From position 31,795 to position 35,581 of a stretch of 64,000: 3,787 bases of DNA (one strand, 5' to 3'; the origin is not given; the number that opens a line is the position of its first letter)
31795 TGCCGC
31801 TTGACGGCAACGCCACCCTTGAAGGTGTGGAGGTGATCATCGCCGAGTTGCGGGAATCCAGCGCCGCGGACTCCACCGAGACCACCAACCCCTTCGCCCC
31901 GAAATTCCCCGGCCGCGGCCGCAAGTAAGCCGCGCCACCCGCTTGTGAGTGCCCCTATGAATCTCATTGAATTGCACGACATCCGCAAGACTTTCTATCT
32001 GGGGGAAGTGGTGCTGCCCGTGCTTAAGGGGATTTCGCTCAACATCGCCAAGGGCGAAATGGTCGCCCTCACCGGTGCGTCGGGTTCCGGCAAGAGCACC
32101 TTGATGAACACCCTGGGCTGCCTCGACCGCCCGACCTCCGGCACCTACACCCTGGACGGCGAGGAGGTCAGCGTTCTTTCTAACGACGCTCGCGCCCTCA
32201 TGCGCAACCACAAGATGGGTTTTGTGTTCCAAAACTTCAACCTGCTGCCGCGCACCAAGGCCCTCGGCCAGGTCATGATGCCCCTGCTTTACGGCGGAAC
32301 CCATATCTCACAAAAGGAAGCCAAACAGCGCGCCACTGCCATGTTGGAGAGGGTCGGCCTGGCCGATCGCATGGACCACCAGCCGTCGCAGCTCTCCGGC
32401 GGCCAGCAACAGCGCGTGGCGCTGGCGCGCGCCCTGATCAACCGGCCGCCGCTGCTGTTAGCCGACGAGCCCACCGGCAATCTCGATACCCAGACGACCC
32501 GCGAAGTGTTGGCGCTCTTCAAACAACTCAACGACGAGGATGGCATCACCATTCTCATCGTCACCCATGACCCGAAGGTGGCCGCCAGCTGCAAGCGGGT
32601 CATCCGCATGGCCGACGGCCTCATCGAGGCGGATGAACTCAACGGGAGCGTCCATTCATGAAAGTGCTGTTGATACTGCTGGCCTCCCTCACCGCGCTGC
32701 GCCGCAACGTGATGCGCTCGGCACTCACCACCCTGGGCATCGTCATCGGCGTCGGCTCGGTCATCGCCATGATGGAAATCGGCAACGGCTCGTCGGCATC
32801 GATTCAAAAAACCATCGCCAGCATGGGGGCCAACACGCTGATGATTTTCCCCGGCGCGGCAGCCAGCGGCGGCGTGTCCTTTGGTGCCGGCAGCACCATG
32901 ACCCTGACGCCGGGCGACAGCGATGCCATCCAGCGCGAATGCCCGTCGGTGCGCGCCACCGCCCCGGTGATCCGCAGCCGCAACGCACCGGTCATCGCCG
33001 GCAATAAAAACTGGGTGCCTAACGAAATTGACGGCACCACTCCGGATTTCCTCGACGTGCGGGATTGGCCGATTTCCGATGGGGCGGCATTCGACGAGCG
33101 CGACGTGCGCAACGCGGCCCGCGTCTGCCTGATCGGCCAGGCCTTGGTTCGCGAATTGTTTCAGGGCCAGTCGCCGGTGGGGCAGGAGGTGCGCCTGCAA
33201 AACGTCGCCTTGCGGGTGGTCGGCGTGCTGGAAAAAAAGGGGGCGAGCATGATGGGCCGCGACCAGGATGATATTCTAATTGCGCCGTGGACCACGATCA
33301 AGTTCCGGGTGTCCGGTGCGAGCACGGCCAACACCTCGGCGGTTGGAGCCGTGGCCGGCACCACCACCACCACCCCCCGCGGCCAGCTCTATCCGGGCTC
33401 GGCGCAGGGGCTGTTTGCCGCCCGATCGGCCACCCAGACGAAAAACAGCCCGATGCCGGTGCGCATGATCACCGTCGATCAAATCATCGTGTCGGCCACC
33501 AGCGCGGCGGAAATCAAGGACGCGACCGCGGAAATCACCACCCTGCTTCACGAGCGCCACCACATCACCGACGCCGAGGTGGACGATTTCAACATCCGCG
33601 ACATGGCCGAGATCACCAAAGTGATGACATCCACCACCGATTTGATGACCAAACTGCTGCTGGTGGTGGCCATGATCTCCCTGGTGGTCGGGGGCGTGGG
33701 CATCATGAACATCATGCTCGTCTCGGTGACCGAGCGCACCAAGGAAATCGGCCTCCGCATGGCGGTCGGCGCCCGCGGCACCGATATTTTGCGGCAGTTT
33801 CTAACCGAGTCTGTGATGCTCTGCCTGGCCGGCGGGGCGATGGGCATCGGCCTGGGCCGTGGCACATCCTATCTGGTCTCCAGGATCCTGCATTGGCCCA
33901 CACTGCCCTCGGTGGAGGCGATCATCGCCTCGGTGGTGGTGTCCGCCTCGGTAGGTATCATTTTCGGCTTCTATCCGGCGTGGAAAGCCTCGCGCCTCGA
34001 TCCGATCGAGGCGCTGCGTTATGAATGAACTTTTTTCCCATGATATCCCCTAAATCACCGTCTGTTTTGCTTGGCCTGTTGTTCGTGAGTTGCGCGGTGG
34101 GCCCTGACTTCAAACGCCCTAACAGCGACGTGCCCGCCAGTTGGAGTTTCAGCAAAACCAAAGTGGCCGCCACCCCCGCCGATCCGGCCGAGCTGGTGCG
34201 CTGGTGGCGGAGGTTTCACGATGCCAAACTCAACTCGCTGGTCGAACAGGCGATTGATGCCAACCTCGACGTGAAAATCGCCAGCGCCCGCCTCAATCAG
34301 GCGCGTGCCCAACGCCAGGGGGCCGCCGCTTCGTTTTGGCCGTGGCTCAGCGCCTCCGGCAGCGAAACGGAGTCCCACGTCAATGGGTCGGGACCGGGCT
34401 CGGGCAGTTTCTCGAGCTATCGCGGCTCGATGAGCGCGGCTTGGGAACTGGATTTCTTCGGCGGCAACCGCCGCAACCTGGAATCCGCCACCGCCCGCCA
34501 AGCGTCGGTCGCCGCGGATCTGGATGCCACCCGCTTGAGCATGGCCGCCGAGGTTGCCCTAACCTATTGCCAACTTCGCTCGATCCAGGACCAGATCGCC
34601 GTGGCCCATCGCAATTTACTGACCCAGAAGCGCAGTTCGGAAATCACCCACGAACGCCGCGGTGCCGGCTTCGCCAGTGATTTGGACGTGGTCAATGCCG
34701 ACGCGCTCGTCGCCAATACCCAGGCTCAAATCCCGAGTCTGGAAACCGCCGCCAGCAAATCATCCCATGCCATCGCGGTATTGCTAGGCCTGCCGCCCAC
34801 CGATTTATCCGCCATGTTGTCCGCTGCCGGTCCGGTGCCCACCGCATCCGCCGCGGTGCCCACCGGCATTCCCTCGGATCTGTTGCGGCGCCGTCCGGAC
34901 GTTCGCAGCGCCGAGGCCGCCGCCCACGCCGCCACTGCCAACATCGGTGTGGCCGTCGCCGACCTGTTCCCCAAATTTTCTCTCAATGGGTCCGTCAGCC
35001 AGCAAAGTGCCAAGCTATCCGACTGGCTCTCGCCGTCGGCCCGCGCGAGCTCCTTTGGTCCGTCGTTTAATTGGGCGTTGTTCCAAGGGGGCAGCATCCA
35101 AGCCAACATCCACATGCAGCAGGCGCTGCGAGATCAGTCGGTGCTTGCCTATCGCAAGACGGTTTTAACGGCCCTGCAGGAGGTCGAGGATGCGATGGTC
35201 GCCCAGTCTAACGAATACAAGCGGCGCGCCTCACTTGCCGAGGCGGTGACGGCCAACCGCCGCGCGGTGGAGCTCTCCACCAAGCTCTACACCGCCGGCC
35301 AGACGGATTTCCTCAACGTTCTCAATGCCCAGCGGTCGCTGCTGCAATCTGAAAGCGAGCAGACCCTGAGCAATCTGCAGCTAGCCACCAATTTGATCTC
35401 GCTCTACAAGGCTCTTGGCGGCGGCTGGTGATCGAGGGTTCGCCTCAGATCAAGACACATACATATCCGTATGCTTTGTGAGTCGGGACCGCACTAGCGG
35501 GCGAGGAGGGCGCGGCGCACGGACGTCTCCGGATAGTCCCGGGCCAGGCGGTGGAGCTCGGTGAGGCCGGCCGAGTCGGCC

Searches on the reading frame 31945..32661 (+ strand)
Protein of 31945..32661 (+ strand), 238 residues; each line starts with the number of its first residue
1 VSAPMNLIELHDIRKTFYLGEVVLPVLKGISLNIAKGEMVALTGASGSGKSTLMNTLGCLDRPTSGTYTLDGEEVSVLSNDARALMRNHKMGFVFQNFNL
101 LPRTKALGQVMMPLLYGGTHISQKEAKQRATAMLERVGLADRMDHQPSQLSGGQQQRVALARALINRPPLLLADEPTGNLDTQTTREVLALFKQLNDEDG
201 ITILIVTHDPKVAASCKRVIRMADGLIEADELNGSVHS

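Call 26: search_protein_families(library=pfam, proteins=[window:31945-32661:+])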
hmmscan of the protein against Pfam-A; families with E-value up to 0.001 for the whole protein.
window:31945-32661:+ (238 aa): 6 families
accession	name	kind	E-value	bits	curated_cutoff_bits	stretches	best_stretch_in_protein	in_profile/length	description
PF00005.33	ABC_tran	-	2.5e-35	122.5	25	1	27-177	1-136/137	ABC transporter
PF13304.12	AAA_21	-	9.7e-10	39.4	27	1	147-212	235-302/304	AAA domain, putative AbiEii toxin, Type IV TA system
PF02463.25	SMC_N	-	1.3e-08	35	40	1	38-223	25-212/220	RecF/RecN/SMC N terminal domain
PF13555.12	AAA_29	-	8.8e-05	22.6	27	1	33-55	18-40/61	P-loop containing region of AAA domain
PF13481.12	AAA_25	-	0.00023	21.3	27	0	34-55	30-51/195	AAA domain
PF13191.12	AAA_16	-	0.00082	20.4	32.6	0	37-142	24-104/167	AAA ATPase domain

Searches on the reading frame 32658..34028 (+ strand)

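Call 26: search_protein_families(library=pfam, proteins=[window:32658-34028:+])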
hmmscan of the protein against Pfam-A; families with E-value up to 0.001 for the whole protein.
window:32658-34028:+ (456 aa): 2 families
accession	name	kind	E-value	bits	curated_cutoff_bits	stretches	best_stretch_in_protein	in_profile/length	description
PF12704.14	MacB_PCD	-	6.6e-44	151.1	27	1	21-295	1-206/207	MacB-like periplasmic core domain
PF02687.27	FtsX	-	6.1e-17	62.2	25.5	1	336-449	2-120/120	FtsX-like permease C-terminal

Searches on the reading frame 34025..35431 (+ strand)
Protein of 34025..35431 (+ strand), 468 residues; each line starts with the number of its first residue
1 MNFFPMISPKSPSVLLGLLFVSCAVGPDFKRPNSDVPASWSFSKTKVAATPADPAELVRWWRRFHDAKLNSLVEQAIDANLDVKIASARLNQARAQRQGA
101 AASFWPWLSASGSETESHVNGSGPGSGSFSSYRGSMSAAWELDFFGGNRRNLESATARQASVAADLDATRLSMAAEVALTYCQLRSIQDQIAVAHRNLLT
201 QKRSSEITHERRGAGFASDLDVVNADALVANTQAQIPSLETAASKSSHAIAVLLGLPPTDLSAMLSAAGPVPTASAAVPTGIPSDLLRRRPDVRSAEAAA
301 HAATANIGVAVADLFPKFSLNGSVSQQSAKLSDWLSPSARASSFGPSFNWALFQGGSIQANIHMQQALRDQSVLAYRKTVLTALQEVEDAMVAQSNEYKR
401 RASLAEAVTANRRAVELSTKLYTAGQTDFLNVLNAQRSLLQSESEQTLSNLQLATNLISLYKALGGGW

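Call 26: search_protein_families(library=pfam, proteins=[window:34025-35431:+])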
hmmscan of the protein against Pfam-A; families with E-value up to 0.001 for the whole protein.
window:34025-35431:+ (468 aa): 1 family
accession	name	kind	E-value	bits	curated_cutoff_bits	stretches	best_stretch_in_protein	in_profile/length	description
PF02321.23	OEP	-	2.7e-47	161.4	22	2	287-465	9-187/187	Outer membrane efflux protein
